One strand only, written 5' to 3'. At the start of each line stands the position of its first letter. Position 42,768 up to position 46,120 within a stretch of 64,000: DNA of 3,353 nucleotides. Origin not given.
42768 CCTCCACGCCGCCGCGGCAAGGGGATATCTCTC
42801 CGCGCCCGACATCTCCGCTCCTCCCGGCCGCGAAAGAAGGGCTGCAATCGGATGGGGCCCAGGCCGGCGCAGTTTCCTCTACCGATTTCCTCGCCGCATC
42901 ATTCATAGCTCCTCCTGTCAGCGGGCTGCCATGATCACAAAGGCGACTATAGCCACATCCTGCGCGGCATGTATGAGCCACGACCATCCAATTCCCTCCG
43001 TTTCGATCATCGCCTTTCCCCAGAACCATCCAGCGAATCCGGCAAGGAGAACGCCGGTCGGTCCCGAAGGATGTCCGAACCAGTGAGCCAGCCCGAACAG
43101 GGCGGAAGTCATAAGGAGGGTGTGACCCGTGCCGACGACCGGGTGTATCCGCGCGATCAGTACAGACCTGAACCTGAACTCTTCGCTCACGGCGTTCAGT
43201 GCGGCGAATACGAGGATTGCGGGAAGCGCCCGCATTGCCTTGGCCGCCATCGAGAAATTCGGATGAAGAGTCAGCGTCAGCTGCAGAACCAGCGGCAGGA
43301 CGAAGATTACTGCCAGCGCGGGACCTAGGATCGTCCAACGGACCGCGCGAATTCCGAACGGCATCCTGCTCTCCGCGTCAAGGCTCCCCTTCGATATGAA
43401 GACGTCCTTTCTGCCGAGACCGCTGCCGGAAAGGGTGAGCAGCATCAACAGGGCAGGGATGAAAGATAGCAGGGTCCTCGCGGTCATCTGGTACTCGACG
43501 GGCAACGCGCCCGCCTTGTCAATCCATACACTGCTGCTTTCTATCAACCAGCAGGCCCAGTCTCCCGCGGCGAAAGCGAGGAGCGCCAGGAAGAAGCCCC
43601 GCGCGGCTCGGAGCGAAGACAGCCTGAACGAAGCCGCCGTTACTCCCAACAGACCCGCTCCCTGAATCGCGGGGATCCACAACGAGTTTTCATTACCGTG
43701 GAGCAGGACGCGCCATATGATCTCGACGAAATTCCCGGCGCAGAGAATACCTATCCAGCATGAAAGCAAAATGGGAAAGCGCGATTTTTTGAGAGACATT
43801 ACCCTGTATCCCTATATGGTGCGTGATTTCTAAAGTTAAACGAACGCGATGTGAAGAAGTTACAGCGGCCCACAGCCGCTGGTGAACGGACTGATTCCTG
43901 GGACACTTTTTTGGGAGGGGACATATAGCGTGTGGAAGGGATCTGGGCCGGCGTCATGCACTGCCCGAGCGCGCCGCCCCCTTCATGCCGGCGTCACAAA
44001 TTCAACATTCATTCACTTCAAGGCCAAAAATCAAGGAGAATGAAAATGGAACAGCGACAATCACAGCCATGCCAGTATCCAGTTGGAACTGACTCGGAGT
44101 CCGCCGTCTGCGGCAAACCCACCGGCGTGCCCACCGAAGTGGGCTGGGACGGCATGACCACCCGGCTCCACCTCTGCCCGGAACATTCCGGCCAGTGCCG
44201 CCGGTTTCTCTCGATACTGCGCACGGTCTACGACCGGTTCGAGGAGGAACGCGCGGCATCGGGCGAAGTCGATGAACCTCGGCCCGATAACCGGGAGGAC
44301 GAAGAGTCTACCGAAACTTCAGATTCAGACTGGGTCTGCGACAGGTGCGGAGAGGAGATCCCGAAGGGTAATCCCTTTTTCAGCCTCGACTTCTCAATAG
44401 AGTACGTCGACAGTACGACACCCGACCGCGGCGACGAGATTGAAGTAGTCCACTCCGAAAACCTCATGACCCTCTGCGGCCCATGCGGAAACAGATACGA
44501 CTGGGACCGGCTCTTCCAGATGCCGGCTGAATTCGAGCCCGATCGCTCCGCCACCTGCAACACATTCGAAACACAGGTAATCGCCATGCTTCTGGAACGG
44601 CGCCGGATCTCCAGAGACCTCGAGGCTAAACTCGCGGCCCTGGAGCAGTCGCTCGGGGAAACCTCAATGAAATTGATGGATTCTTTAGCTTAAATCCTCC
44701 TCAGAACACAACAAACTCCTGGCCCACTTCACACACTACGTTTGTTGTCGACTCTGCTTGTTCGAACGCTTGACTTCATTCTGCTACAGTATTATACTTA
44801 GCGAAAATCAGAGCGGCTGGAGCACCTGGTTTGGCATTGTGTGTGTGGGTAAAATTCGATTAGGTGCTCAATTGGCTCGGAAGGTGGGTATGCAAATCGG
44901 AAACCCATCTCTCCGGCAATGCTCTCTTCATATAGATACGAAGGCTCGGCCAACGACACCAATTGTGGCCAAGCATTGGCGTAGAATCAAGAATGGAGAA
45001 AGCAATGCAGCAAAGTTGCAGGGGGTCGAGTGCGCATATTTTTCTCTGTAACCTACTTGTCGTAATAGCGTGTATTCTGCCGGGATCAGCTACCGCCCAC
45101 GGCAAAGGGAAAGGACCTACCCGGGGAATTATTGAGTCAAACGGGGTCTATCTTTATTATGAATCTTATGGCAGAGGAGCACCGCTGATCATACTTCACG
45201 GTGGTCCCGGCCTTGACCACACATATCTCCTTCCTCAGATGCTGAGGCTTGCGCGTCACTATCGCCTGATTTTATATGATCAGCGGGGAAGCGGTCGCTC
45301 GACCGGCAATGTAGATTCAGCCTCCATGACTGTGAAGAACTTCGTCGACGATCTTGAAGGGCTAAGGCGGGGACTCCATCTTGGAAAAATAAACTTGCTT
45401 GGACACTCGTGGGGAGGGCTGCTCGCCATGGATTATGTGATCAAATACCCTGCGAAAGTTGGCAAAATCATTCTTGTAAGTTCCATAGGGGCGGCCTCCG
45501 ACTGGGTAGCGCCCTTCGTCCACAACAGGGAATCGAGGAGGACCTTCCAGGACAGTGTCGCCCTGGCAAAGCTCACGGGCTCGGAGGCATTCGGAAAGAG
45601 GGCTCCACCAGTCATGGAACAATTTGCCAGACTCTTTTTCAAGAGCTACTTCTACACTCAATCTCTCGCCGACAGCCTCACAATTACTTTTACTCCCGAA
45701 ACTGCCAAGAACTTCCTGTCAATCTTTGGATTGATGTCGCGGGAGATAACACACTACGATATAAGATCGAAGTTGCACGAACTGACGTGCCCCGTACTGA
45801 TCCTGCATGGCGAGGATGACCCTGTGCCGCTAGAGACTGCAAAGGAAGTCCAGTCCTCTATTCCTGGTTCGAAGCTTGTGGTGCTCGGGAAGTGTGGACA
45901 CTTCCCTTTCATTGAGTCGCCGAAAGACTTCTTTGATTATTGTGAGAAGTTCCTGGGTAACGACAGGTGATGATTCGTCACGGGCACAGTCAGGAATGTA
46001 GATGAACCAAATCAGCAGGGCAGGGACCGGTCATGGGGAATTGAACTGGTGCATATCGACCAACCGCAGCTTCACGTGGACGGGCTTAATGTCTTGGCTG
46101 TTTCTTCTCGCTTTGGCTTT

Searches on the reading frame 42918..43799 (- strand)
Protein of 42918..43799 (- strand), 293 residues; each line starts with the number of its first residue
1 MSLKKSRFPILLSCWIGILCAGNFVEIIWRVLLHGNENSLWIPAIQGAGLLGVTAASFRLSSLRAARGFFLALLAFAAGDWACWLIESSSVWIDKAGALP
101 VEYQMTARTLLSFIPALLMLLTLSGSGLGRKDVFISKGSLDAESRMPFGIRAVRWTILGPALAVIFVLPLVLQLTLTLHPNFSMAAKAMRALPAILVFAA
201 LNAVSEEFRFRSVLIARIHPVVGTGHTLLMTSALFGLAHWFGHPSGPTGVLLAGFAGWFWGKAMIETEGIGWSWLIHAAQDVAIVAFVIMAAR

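Call 7: search_protein_families(library=pfam, proteins=[window:42918-43799:-])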
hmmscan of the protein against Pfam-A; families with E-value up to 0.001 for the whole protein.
window:42918-43799:- (293 aa): 1 family
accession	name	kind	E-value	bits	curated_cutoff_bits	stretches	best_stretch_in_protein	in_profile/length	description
PF02517.21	Rce1-like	-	1.6e-12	47.9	22.4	1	191-282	4-92/93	Type II CAAX prenyl endopeptidase Rce1-like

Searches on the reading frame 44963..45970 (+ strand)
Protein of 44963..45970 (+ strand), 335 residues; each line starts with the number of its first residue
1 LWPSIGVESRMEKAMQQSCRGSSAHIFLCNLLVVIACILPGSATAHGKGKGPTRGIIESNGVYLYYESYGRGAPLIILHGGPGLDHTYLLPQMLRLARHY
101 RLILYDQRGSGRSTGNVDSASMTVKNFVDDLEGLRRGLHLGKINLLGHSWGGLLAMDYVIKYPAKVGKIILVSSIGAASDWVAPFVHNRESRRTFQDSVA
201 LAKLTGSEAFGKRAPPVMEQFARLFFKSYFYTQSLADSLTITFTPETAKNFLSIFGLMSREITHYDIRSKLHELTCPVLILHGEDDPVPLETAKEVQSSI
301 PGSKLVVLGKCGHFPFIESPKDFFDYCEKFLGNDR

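Call 7: search_protein_families(library=pfam, proteins=[window:44963-45970:+])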
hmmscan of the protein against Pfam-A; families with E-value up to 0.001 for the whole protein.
window:44963-45970:+ (335 aa): 6 families
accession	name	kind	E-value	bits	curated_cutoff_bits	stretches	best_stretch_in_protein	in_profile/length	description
PF00561.26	Abhydrolase_1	-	1.4e-30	107.2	25.8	1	74-320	2-245/245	alpha/beta hydrolase fold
PF12697.13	Abhydrolase_6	-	7.2e-21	76.3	26.3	1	75-325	1-216/217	Alpha/beta hydrolase family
PF12146.15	Hydrolase_4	-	1.8e-15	57.3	27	1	98-290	30-206/239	Serine aminopeptidase, S33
PF03096.20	Ndr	-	7.6e-06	25.3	23.3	1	118-325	76-270/283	Ndr family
PF02129.25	Peptidase_S15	-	2.3e-05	24.7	23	1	96-314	48-261/262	X-Pro dipeptidyl-peptidase (S15 family)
PF06821.19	Ser_hydrolase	-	0.00096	19.5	22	0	141-176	55-92/172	Serine hydrolase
